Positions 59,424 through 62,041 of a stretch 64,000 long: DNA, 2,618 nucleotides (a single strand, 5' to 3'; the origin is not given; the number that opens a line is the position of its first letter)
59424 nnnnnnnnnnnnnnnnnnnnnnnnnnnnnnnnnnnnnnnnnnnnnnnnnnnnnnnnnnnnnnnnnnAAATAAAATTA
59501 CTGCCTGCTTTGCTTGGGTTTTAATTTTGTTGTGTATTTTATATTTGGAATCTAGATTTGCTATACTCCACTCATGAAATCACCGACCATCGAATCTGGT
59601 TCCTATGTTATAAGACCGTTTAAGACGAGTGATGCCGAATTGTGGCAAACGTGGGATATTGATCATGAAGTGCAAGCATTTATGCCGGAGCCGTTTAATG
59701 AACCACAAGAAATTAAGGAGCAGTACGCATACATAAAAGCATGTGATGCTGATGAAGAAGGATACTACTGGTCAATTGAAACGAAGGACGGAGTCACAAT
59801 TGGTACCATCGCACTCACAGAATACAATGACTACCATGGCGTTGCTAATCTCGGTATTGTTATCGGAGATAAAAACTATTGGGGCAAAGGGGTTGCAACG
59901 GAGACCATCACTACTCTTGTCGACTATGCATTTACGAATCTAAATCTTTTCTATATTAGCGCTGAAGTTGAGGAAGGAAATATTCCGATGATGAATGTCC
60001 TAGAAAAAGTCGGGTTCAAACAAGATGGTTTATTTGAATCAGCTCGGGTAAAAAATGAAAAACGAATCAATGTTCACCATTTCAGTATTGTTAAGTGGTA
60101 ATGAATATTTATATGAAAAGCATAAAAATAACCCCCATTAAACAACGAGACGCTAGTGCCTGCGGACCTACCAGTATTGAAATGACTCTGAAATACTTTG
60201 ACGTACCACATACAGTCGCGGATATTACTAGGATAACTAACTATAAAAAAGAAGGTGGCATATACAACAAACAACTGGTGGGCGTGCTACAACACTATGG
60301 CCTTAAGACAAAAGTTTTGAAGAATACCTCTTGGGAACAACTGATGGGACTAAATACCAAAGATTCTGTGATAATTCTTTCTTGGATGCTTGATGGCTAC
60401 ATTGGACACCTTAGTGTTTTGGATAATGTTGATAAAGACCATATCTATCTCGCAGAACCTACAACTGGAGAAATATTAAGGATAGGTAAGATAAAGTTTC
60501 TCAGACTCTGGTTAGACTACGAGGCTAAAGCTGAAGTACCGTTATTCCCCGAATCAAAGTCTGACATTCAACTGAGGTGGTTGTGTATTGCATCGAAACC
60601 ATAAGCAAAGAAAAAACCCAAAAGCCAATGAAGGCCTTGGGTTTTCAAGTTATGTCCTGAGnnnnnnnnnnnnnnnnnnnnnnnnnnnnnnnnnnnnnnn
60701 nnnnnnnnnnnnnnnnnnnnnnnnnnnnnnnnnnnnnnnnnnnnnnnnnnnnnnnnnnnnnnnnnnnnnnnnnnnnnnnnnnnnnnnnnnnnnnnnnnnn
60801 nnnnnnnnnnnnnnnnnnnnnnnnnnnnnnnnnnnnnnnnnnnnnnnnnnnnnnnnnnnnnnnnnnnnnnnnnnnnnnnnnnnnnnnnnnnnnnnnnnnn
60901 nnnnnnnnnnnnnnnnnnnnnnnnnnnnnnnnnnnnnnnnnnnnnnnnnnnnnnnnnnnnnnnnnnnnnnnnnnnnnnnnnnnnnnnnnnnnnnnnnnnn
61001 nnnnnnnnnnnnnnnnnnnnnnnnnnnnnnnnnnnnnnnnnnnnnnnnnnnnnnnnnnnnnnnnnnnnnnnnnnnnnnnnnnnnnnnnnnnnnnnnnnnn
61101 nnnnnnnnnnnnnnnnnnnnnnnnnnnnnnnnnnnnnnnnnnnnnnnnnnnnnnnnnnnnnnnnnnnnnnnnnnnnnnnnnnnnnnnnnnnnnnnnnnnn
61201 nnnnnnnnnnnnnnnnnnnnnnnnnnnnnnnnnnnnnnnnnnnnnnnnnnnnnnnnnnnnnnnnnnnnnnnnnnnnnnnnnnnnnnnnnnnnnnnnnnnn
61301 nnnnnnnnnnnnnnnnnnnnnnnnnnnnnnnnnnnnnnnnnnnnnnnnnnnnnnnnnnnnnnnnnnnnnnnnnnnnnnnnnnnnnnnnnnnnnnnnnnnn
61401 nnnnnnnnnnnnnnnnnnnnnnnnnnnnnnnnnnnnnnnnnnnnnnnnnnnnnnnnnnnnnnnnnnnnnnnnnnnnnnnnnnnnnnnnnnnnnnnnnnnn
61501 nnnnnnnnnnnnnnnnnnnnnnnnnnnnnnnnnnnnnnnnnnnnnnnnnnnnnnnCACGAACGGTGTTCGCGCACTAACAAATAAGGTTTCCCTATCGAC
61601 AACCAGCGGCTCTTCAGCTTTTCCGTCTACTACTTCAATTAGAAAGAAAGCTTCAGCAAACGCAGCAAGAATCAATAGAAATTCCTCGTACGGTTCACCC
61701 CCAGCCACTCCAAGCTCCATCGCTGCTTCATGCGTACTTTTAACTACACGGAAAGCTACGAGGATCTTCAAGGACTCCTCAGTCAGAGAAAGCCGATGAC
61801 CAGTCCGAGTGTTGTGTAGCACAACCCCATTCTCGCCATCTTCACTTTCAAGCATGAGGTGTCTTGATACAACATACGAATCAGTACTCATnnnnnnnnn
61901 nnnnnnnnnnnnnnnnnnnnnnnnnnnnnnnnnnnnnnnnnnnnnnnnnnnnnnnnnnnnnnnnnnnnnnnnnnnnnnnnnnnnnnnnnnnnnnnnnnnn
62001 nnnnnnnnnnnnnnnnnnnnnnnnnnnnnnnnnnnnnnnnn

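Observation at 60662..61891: Arginase-family enzyme with an N-terminal PqqD/RRE-like extension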

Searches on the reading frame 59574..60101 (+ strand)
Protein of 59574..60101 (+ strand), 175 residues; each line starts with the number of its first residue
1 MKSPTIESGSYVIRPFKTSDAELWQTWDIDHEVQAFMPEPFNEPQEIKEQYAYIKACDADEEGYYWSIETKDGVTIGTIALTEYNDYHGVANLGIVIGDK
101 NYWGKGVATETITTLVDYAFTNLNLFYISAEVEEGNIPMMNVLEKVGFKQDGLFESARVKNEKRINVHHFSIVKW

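Call 3: search_protein_families(library=pfam, proteins=[window:59574-60101:+], max_evalue=0.1)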
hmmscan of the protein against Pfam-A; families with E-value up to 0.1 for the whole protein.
window:59574-60101:+ (175 aa): 5 families
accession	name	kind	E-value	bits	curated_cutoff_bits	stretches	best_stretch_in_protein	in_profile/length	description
PF13302.13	Acetyltransf_3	-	2.2e-28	100.1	25.4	1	12-149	3-138/138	Acetyltransferase (GNAT) domain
PF00583.31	Acetyltransf_1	-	6.1e-13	49.5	20.7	1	39-148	10-116/116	Acetyltransferase (GNAT) family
PF13420.13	Acetyltransf_4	-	1.8e-11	44.7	24.3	1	13-166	1-152/155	Acetyltransferase (GNAT) domain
PF13523.12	Acetyltransf_8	-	2.7e-08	34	27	1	19-154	4-143/145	Acetyltransferase (GNAT) domain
PF13508.13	Acetyltransf_7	-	0.012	16.4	27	1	63-149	3-83/84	Acetyltransferase (GNAT) domain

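Call 6: search_protein_families(library=ncbifam, proteins=[window:59574-60101:+], max_evalue=0.1)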
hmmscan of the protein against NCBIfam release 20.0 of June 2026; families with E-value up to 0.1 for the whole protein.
window:59574-60101:+ (175 aa): 18 families
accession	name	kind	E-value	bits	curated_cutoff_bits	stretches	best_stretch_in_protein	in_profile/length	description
TIGR03585.1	PseH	equivalog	5.2e-13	49.4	93.1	1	27-170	17-155/156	UDP-4-amino-4,6-dideoxy-N-acetyl-beta-L-altrosamine N-acetyltransferase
NF011709.0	PRK15130.1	equivalog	3.9e-11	43.1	218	1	13-155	9-147/186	spermidine N1-acetyltransferase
NF040702.1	ileS_w_GNAT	exception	2.6e-10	38.6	1999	1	5-149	281-418/1100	isoleucine--tRNA ligase, N-acetyltransferase domain-containing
NF000483.1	BlmB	exception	1.5e-07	31.1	625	1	47-150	52-151/301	bleomycin family antibiotic N-acetyltransferase BlmB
NF040503.1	resist_ArsN1a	equivalog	1.4e-05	24.8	170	1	68-159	52-144/159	arsinothricin resistance N-acetyltransferase ArsN1 family A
NF000485.1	TlmB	exception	2.6e-05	23.6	625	1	76-155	73-148/292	bleomycin family antibiotic N-acetyltransferase TlmB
NF000431.1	AAC_6p_Ian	exception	0.0002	20.9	400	1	92-156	95-159/190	aminoglycoside N-acetyltransferase AAC(6')-Ian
NF000358.1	sat2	exception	0.00025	20.9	360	1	52-153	48-145/174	streptothricin N-acetyltransferase Sat2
NF007527.0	PRK10140.1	equivalog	0.00052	19.9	236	1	72-170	59-158/162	N-acetyltransferase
NF012165.0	AAC_6p_set_A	equivalog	0.0037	17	280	1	88-152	87-151/177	aminoglycoside 6'-N-acetyltransferase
NF033074.0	AAC_6p_Ib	exception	0.005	16.5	400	1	87-153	93-159/184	AAC(6')-Ib family aminoglycoside 6'-N-acetyltransferase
NF000048.1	AAC_6p_A40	exception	0.0052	16.3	400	1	88-152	94-158/184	aminoglycoside 6'-N-acetyltransferase AacA40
TIGR04431.1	N6_acetyl_AAC6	equivalog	0.011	15.4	260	1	88-153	94-159/184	AacA4 family aminoglycoside N(6')-acetyltransferase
NF008072.0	PRK10809.1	equivalog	0.016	15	190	1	43-153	55-166/194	ribosomal protein S5-alanine N-acetyltransferase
NF033151.0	AAC_6p_A10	exception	0.017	15.1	400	1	92-150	96-154/178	AAC(6')-I family aminoglycoside 6'-N-acetyltransferase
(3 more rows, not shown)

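Call 81: search_solved_structures(query=window:59574-60101:+, max_evalue=0.001)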
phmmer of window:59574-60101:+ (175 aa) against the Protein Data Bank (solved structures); distinct sequences matched with E-value up to 0.001: 33.
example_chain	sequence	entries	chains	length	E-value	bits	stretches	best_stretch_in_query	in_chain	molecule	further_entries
6cy6_A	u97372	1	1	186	1.7e-10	44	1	11-153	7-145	Spermidine N(1)-acetyltransferase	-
4r9m_A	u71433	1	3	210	1.8e-10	43.9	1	10-153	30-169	Spermidine N(1)-acetyltransferase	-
3wr7_A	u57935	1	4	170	2e-10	43.7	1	13-153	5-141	Spermidine N1-acetyltransferase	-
6vfm_A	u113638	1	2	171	1.3e-09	41.1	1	13-152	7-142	Spermidine N1-acetyltransferase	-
3tth_A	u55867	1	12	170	2.7e-09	40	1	37-154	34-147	Spermidine N1-acetyltransferase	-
6vfn_A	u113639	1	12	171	4e-09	39.5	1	14-152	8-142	Spermidine N1-acetyltransferase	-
7kx2_A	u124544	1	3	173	1.3e-08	37.8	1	36-159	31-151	Spermidine N(1)-acetyltransferase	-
3fbu_A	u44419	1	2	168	1.4e-08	37.7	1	10-158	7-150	Acetyltransferase, GNAT family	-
7kwq_A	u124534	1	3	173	1.6e-08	37.6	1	36-159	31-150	Spermidine N(1)-acetyltransferase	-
5wif_A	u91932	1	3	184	1.9e-08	37.2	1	10-155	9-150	Spermidine N1-acetyltransferase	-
6d72_A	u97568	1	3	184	2.1e-08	37.2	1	11-155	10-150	Spermidine N1-acetyltransferase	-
7kx3_A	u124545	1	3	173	2.4e-08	37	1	36-154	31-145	Spermidine N(1)-acetyltransferase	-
4jjx_A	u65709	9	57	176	2.6e-08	36.8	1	36-154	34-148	Spermidine n1-acetyltransferase | Spermidine N(1)-acetyltransferase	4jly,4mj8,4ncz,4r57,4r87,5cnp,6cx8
4ygo_A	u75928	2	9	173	2.7e-08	36.8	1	36-154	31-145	Spermidine n1-acetyltransferase | Spermidine N(1)-acetyltransferase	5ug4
4mhd_A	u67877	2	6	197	3.2e-08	36.5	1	31-154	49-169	Spermidine n1-acetyltransferase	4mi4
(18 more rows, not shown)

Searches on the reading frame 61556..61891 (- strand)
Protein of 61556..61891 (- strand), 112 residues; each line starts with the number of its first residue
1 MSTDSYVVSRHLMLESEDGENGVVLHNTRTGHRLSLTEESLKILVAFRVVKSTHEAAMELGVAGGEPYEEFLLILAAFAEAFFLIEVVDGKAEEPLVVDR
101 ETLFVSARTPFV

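Call 28: search_solved_structures(query=A2, max_evalue=10, show_alignments=3)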
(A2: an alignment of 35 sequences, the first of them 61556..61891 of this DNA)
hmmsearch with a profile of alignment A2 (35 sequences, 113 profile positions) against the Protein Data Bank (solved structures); distinct sequences matched with E-value up to 10: 17.
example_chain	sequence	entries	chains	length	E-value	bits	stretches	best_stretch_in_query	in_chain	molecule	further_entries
8vpo_A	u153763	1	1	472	0.00022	24.4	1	4-96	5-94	Radical SAM core domain-containing protein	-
9fhl_d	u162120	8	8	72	0.0029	20.8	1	28-72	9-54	VapB-type antitoxin | aS33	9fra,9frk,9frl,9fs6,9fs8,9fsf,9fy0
4qkr_A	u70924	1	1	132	0.0078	19.4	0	17-38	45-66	DE NOVO PROTEIN 6XTYR/PV2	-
4qks_A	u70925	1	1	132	0.024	17.8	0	17-38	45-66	DE NOVO PROTEIN 6XTRP/PV2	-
3p6j_A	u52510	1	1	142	0.035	17.3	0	17-38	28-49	de novo designed beta-trefoil architecture with symmetric primary structure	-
4d8h_A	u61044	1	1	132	0.05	16.8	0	17-38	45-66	de novo protein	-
3q7w_A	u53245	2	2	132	0.055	16.7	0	17-38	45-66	de novo designed beta-trefoil architecture with symmetric primary structure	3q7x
5v1u_A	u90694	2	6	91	0.11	15.7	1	7-83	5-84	TbiB1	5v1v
3guw_A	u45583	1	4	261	0.2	14.9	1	23-62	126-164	uncharacterized protein AF_1765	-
1r6t_A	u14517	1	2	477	0.2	14.9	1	37-79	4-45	Tryptophanyl-tRNA synthetase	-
3o4d_A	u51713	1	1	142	0.25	14.6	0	17-38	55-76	de novo designed beta-trefoil architecture with symmetric primary structure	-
5ujj_A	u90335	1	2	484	0.54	13.5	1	37-79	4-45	Tryptophan--tRNA ligase, cytoplasmic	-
2azx_A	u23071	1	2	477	0.56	13.4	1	37-79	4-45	Tryptophanyl-tRNA synthetase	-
2quh_A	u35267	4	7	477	0.56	13.4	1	37-79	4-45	Tryptophanyl-tRNA synthetase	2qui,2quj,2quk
6ve2_O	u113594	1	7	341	0.62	13.3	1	21-56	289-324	LysM domain-containing protein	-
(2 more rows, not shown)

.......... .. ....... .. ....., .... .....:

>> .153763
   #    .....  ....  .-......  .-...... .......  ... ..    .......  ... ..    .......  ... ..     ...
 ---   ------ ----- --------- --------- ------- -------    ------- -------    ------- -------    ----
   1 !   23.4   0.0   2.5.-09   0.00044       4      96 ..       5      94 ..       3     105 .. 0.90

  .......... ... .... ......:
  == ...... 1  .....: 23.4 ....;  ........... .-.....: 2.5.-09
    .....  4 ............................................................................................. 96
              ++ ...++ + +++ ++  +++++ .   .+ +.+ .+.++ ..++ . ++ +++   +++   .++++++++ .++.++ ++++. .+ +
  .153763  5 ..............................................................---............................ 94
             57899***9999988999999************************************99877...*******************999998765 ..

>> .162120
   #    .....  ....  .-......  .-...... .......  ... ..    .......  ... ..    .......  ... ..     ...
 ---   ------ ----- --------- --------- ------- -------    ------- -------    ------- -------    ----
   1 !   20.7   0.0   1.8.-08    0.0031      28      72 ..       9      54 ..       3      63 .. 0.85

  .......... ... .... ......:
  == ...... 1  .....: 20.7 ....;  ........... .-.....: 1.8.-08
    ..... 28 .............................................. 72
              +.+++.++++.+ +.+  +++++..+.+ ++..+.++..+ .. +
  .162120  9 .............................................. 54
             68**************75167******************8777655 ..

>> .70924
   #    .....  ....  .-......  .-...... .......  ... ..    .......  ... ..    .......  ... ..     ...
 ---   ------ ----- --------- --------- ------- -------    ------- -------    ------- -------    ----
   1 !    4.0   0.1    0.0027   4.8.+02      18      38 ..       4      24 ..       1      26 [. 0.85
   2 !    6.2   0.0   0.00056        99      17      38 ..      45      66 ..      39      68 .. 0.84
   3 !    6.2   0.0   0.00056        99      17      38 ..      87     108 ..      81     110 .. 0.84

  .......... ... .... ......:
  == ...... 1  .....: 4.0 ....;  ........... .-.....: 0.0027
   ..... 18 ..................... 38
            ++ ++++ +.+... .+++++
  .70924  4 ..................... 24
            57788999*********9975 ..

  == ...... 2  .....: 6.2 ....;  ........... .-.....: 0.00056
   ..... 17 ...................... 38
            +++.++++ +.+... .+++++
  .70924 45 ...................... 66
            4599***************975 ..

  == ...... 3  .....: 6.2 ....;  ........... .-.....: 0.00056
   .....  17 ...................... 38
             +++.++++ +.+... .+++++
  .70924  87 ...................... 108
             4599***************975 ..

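Call 29: search_protein_families(library=pfam, alignment_id=A2, max_evalue=10)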
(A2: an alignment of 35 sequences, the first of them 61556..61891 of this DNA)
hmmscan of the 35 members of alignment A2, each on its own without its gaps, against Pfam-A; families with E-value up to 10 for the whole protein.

A. member 1, window:61556-61891:- (112 aa): 0 families

B. families by the number of members that match (of 35 scanned): 30 families (the first 25 are shown)
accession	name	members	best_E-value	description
PF05402.18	PqqD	2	0.0086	Coenzyme PQQ synthesis protein D (PqqD)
PF22381.2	Staph_reg_Sar_Rot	1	0.0013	Transcriptional regulator SarA/Rot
PF00170.26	bZIP_1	1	0.0028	bZIP transcription factor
PF12840.13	HTH_20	1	0.0035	Helix-turn-helix domain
PF25304.1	WH_eIF2D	1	0.017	eIF2D winged helix domain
PF22511.2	PBP2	1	0.022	PolB1 Binding Protein 2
PF02323.20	ELH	1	0.022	Egg-laying hormone precursor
PF04738.18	Lant_dehydr_N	1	0.03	Lantibiotic dehydratase, N terminus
PF17386.8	LBP_C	1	0.034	Lacto-N-biose phosphorylase C-terminal domain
PF07299.16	EF-G-binding_N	1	0.035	Elongation factor G-binding protein, N-terminal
PF22106.1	NGO1945_C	1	0.048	NGO1945 C-terminal domain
PF16007.11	DUF4777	1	0.05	Domain of unknown function (DUF4777)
PF18612.7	Bac_A_amyl_C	1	0.05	Bacterial Alpha amylase C-terminal domain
PF14574.11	RACo_C_ter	1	0.054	C-terminal domain of RACo the ASKHA domain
PF04539.22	Sigma70_r3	1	0.057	Sigma-70 region 3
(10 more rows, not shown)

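Call 32: predict_structure(alignment_id=A2)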
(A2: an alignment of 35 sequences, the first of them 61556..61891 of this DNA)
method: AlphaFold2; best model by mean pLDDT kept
length: 112 residues; sequences in the alignment: 35
mean_pLDDT: 83.3   pTM: 0.69
mean pLDDT of the five models: 83.3, 81.8, 79.1, 78.9, 77.5
residues with pLDDT >= 90: 65; 70-90: 22; 50-70: 24; < 50: 1
segments of 3 or more residues with pLDDT < 50: none
pLDDT, mean of each block of 10 residues (from residue 1): 82 83 88 91 94 94 92 93 88 61 56 61
secondary structure, 60 per line:
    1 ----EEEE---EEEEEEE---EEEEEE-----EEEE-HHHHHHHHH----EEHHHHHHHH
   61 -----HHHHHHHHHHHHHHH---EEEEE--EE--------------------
elements in order: E5-8 E12-18 E22-27 E33-36 H38-46 H53-60 H66-80 E84-88

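Call 85: search_protein_representatives(alignment_id=A2)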
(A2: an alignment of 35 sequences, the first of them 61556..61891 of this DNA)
Query: 35 sequences, 113 profile positions. Proteins with E-value up to 0.001 (for the whole library): 112; up to 1e-10: 26; up to 1e-30: 0. The best 112 are listed.
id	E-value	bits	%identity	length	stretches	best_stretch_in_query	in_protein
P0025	3.3e-28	114.1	-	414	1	3-113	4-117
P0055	4.2e-26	107.3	-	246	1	4-113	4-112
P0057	5.5e-22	94.0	-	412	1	6-113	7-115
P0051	1.3e-21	92.9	-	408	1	2-113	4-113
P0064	1.4e-21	92.7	-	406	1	2-113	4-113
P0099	3.2e-21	91.6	-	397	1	4-113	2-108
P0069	4.2e-21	91.2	-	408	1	5-113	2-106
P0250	1.4e-20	89.5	-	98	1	3-88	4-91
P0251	4.1e-20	88.0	-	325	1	4-113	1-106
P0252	8.9e-20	86.9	-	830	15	36-54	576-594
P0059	3.4e-19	85.0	-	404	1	2-113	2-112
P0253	6.7e-19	84.1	-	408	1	4-113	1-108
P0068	1.6e-18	82.9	-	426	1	2-113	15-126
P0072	1.7e-18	82.8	-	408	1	2-113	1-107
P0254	1.8e-18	82.7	-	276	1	3-113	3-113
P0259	1.6e-13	66.8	-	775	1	2-112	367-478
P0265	5.8e-10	55.3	-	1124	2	3-106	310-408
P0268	2.1e-08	50.3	-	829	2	3-96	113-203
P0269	4.2e-08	49.3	-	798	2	5-92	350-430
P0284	1.6e-05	41.0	-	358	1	3-96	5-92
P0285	1.9e-05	40.7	-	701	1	4-91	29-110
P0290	2.3e-05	40.5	-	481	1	2-90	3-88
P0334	5.4e-04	36.1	-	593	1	2-93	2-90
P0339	6.9e-04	35.7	-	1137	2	5-103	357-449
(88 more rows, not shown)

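Call 86: search_protein_families(library=pfam, proteins=[P0259, P0265, P0268, P0269, P0285, P0339, P0290, P0284, P0251, P0334], max_evalue=0.001)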
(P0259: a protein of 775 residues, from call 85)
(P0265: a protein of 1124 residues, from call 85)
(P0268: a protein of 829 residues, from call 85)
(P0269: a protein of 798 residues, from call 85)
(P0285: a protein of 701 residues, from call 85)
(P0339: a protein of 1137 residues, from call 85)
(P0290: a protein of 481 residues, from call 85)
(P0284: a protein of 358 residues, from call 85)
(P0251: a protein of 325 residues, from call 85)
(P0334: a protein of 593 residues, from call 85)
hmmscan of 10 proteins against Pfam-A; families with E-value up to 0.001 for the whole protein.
P0259 (775 aa): 2 families
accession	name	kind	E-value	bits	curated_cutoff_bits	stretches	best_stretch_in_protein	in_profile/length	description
PF00491.26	Arginase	-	1.2e-62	212.4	22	1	493-767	2-276/280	Arginase family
PF00899.27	ThiF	-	1.7e-43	148.9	28.1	1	115-354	12-237/238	ThiF family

P0265 (1124 aa): 4 families
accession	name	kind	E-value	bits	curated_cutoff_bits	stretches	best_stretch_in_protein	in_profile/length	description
PF04055.27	Radical_SAM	-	6.3e-31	108.2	29.5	2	742-909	2-165/166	Radical SAM superfamily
PF13353.11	Fer4_12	-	2.9e-12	47.5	22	1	745-854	13-115/137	4Fe-4S single cluster domain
PF13186.11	SPASM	-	1.2e-09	38.7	21.5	1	984-1042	1-67/67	Iron-sulfur cluster-binding domain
PF13485.12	Peptidase_MA_2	-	0.00046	20.5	32.4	1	503-632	68-197/201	Peptidase MA superfamily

P0268 (829 aa): 1 family
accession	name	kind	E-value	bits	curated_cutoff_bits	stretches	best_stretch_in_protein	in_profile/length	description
PF12689.13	Acid_PPase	-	2.1e-05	24.9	27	1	474-605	4-141/169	Acid Phosphatase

P0269 (798 aa): 4 families
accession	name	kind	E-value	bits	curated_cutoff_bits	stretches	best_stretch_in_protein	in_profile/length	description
PF04055.27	Radical_SAM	-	3.2e-14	53.9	29.5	1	453-616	2-163/166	Radical SAM superfamily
PF13485.12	Peptidase_MA_2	-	1.6e-13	51.4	32.4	1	156-341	18-197/201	Peptidase MA superfamily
PF13353.11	Fer4_12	-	1.1e-06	29.5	22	1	456-565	13-117/137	4Fe-4S single cluster domain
PF13186.11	SPASM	-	7e-05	23.5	21.5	1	696-752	3-67/67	Iron-sulfur cluster-binding domain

P0285 (701 aa): 1 family
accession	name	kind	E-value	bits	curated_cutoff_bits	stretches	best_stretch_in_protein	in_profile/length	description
PF00491.26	Arginase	-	2.2e-71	241.1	22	2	442-693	3-276/280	Arginase family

P0339 (1137 aa): 4 families
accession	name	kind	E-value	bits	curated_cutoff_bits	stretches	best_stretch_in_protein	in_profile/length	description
PF04055.27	Radical_SAM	-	1.1e-29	104.2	29.5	2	13-181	3-165/166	Radical SAM superfamily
PF13353.11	Fer4_12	-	4.5e-14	53.3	22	2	795-897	14-113/137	4Fe-4S single cluster domain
PF13186.11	SPASM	-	3.6e-08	34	21.5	1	1033-1091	1-67/67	Iron-sulfur cluster-binding domain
PF13485.12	Peptidase_MA_2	-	2.5e-05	24.6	32.4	1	551-677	70-196/201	Peptidase MA superfamily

P0290 (481 aa): 3 families
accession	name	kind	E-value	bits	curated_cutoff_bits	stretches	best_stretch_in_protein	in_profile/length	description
PF04055.27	Radical_SAM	-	3.6e-16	60.2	29.5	1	115-271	2-145/166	Radical SAM superfamily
PF13353.11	Fer4_12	-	1.8e-07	31.9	22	1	116-240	11-120/137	4Fe-4S single cluster domain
PF13186.11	SPASM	-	6.8e-06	26.7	21.5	1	369-427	1-67/67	Iron-sulfur cluster-binding domain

P0284 (358 aa): 2 families
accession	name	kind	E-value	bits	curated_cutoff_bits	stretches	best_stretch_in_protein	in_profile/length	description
PF13485.12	Peptidase_MA_2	-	3.2e-05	24.2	32.4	1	189-329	62-198/201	Peptidase MA superfamily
PF25328.1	PH_MADD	-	0.00078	20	27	0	171-213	46-89/92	MADD C-terminal PH-like domain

P0251 (325 aa): 1 family
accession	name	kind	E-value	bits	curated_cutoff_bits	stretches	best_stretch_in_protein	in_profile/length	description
PF00491.26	Arginase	-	2.3e-35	122.8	22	1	120-311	2-187/280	Arginase family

P0334 (593 aa): 4 families
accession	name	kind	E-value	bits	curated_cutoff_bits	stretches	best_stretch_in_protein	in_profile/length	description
PF02636.23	Methyltransf_28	-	8.5e-12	45.5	23.3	1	286-470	16-193/249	Putative S-adenosyl-L-methionine-dependent methyltransferase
PF08242.18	Methyltransf_12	-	1.4e-06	29.4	30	1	293-375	1-77/98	Methyltransferase domain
PF08241.18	Methyltransf_11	-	8.1e-06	26.8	21.2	1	294-376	2-73/95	Methyltransferase domain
PF13649.12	Methyltransf_25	-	2.3e-05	25.4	27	1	292-372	1-73/97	Methyltransferase domain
